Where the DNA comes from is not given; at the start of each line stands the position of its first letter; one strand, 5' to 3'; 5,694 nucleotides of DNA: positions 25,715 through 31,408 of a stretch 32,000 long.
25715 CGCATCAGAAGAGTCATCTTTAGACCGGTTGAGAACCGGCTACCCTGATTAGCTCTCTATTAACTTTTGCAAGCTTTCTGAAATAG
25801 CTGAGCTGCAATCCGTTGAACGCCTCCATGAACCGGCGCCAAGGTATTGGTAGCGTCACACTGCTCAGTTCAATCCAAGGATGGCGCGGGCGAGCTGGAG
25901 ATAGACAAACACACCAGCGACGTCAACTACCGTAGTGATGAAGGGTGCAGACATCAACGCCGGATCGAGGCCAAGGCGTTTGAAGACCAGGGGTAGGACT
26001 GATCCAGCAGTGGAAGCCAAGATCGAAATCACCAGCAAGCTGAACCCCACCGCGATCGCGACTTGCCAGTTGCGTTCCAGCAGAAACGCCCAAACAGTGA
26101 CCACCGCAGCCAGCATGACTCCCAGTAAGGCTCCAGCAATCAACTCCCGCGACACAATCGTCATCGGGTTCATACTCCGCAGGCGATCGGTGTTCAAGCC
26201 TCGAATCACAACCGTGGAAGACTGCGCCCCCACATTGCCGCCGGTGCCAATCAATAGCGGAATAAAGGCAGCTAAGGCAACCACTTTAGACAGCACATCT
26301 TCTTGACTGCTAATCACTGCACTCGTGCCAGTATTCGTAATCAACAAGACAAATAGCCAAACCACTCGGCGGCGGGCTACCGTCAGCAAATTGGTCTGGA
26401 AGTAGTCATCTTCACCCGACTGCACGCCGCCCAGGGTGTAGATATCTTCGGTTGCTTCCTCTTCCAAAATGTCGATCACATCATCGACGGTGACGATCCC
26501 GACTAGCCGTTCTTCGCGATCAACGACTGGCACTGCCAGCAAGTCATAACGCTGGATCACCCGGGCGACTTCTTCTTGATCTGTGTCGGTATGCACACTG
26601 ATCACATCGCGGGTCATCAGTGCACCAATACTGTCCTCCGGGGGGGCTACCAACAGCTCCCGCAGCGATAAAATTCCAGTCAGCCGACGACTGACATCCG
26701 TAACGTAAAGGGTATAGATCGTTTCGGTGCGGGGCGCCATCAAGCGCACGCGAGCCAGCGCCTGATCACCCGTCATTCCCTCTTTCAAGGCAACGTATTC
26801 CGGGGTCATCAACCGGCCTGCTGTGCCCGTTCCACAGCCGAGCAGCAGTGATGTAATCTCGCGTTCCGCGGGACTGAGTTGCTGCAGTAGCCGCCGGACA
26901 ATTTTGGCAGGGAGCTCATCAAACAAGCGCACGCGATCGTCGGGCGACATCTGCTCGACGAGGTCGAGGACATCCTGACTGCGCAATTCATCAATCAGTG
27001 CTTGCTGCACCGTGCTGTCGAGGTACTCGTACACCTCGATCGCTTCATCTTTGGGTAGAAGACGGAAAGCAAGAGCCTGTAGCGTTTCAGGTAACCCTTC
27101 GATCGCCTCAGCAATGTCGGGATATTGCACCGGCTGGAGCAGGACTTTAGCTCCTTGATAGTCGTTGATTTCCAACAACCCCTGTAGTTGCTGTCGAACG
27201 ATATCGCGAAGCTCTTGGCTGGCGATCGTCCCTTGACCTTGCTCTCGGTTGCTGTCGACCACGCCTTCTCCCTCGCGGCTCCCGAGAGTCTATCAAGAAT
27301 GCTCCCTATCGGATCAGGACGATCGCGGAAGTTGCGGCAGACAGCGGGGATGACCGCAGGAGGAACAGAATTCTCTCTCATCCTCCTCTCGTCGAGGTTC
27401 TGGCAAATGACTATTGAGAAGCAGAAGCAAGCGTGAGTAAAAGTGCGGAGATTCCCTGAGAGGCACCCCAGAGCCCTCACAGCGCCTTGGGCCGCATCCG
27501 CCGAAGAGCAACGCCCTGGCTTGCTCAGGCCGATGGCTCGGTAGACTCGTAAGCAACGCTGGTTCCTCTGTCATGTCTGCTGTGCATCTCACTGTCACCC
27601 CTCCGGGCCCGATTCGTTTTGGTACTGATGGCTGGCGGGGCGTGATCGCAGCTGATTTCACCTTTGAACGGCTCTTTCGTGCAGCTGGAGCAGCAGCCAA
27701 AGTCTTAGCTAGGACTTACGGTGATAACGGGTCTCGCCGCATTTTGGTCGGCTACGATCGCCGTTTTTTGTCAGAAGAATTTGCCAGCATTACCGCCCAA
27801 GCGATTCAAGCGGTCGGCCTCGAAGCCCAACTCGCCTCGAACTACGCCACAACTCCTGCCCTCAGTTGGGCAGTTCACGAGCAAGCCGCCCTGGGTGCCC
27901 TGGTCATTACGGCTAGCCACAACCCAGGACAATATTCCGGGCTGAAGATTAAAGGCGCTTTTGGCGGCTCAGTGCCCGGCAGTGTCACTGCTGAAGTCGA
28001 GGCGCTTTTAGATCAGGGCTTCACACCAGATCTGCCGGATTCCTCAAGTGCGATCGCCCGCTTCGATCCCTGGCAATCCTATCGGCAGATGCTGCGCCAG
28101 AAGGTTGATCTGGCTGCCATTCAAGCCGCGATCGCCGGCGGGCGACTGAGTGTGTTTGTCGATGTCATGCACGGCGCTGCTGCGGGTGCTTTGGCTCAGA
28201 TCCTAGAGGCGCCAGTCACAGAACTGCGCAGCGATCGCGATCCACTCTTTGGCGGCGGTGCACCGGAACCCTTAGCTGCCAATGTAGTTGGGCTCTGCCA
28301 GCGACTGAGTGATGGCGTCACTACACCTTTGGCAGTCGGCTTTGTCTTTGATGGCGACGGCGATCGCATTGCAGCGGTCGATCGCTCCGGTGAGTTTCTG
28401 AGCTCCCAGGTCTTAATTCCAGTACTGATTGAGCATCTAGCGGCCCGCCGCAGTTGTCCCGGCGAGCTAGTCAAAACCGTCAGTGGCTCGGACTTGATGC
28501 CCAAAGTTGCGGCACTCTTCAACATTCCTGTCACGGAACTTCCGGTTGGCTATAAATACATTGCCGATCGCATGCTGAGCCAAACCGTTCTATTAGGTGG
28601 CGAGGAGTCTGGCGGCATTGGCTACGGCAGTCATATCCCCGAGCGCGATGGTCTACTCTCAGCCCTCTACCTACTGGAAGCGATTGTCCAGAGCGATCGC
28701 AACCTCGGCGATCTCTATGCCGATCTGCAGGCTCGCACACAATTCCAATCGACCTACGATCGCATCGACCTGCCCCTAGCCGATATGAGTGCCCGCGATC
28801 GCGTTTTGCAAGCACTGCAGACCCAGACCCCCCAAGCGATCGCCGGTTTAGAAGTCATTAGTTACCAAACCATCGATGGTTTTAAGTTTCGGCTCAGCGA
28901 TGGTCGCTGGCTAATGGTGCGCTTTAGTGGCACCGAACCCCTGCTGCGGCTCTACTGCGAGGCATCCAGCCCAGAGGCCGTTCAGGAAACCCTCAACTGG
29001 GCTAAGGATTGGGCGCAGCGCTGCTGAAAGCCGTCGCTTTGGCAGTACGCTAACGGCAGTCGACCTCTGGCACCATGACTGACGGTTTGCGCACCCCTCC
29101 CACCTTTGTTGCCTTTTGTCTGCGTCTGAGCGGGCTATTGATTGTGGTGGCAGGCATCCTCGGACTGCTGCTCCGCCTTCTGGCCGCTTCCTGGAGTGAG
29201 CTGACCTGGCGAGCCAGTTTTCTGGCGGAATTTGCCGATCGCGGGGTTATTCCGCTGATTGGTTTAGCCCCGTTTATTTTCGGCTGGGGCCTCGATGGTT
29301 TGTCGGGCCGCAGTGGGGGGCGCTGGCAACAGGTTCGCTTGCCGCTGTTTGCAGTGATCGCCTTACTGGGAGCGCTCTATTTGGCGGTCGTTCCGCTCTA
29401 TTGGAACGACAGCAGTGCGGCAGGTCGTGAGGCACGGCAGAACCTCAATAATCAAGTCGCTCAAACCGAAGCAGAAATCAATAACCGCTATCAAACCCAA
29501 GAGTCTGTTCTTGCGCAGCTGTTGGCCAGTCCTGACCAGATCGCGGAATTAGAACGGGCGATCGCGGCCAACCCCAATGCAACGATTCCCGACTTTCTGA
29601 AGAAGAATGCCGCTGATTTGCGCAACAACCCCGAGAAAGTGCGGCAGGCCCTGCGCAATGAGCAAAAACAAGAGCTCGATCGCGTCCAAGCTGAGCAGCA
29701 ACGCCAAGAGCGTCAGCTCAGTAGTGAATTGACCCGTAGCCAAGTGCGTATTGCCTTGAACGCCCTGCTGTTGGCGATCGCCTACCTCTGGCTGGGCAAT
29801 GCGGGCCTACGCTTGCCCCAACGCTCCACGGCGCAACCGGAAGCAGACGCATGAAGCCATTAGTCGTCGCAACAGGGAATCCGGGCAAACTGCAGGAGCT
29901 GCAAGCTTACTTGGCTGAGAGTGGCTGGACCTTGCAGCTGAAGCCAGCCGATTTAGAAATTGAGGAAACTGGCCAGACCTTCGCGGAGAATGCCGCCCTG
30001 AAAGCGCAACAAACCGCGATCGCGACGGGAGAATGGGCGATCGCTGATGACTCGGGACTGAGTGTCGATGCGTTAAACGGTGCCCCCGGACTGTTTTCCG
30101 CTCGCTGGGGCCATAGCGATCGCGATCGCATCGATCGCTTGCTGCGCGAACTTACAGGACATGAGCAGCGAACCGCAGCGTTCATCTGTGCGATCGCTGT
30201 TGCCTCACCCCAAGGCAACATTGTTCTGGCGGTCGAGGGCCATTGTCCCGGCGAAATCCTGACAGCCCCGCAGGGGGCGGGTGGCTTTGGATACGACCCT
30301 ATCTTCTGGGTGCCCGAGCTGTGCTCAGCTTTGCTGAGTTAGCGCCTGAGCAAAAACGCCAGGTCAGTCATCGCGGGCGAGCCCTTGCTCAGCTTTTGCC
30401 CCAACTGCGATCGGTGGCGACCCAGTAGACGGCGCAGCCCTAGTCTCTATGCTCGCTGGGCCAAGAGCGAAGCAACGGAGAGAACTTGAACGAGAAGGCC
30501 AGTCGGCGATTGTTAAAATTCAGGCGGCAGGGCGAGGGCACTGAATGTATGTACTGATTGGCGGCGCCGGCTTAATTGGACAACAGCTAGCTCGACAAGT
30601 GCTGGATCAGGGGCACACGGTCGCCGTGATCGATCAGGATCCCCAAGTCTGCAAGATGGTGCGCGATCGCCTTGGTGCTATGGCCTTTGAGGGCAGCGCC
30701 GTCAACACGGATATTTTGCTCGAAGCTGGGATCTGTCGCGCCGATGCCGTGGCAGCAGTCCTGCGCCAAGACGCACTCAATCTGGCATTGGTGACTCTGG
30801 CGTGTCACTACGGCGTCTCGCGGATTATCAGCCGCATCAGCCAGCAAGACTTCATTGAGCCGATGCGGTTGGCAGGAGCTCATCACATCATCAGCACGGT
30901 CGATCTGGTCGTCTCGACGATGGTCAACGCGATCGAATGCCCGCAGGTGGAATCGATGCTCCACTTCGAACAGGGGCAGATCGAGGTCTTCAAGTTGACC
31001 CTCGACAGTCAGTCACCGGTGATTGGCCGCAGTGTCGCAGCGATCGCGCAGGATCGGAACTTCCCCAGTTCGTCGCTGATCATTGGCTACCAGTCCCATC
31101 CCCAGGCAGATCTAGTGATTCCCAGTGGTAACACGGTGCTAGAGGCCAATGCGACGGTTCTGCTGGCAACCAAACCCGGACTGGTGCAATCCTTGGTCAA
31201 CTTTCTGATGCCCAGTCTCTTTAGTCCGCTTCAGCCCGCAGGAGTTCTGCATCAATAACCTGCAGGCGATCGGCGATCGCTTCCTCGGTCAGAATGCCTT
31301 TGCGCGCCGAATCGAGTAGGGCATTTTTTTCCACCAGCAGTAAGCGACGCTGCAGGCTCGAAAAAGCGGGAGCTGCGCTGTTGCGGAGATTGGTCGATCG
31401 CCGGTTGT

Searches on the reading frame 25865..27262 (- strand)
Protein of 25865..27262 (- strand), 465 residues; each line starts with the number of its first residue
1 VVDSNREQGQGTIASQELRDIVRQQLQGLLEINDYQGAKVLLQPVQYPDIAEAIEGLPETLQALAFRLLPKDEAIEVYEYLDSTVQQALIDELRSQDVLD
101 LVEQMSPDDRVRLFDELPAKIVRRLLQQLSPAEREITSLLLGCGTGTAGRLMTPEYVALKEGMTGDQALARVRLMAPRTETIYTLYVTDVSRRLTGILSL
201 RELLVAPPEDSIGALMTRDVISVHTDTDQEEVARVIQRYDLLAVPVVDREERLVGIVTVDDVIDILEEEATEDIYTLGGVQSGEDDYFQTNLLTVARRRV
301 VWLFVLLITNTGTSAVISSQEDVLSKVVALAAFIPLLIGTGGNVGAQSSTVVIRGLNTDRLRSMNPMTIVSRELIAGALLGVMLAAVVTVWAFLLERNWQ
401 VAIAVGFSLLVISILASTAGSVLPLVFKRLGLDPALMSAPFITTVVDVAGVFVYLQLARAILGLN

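Call 36: search_protein_families(library=pfam, proteins=[window:25865-27262:-], max_evalue=0.001)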
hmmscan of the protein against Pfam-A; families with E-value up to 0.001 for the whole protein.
window:25865-27262:- (465 aa): 3 families
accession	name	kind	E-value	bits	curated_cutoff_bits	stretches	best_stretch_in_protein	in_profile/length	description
PF01769.21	MgtE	-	5.7e-34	117.5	27.6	1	334-455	1-123/125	Divalent cation transporter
PF03448.22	MgtE_N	-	2.7e-23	82.9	25.9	1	47-141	3-97/102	MgtE intracellular N domain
PF00571.33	CBS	-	3.3e-18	66.2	24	1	212-267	1-56/57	CBS domain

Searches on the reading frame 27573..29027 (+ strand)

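Call 36: search_protein_families(library=pfam, proteins=[window:27573-29027:+], max_evalue=0.001)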
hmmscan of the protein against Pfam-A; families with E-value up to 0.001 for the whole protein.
window:27573-29027:+ (484 aa): 4 families
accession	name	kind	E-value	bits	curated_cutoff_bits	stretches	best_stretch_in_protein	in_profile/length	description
PF02878.22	PGM_PMM_I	-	1.2e-31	109.7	22.5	1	15-148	3-133/138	Phosphoglucomutase/phosphomannomutase, alpha/beta/alpha domain I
PF02880.22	PGM_PMM_III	-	7e-23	81.4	20.7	1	282-385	6-111/115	Phosphoglucomutase/phosphomannomutase, alpha/beta/alpha domain III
PF02879.22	PGM_PMM_II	-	3.9e-14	53.5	29.3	1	169-273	2-103/103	Phosphoglucomutase/phosphomannomutase, alpha/beta/alpha domain II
PF00408.26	PGM_PMM_IV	-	2.9e-12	46.9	23.1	1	421-472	13-60/68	Phosphoglucomutase/phosphomannomutase, C-terminal domain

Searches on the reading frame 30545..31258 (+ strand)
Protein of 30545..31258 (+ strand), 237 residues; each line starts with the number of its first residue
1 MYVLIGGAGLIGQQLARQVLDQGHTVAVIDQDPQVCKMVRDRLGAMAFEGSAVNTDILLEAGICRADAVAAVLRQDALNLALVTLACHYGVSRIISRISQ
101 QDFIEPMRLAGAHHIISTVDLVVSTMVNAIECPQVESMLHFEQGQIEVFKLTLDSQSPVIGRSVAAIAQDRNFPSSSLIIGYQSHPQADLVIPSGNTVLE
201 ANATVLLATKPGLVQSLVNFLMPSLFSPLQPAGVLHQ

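Call 36: search_protein_families(library=pfam, proteins=[window:30545-31258:+], max_evalue=0.001)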
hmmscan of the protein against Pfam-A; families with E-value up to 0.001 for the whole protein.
window:30545-31258:+ (237 aa): 5 families
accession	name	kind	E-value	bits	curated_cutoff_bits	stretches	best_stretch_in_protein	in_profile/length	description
PF02254.24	TrkA_N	-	3.8e-24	85.7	23.8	1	3-117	1-115/116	TrkA-N domain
PF02080.26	TrkA_C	-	1.4e-08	34.9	27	1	151-221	4-70/71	TrkA-C domain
PF01370.27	Epimerase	-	1e-05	25.5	20.9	1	3-80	2-67/240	NAD dependent epimerase/dehydratase family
PF03807.23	F420_oxidored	-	0.00055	20.9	21.6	0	4-51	4-52/94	NADP oxidoreductase coenzyme F420-dependent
PF13460.12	NAD_binding_10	-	0.00097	19.5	27.2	0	6-95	1-94/184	NAD(P)H-binding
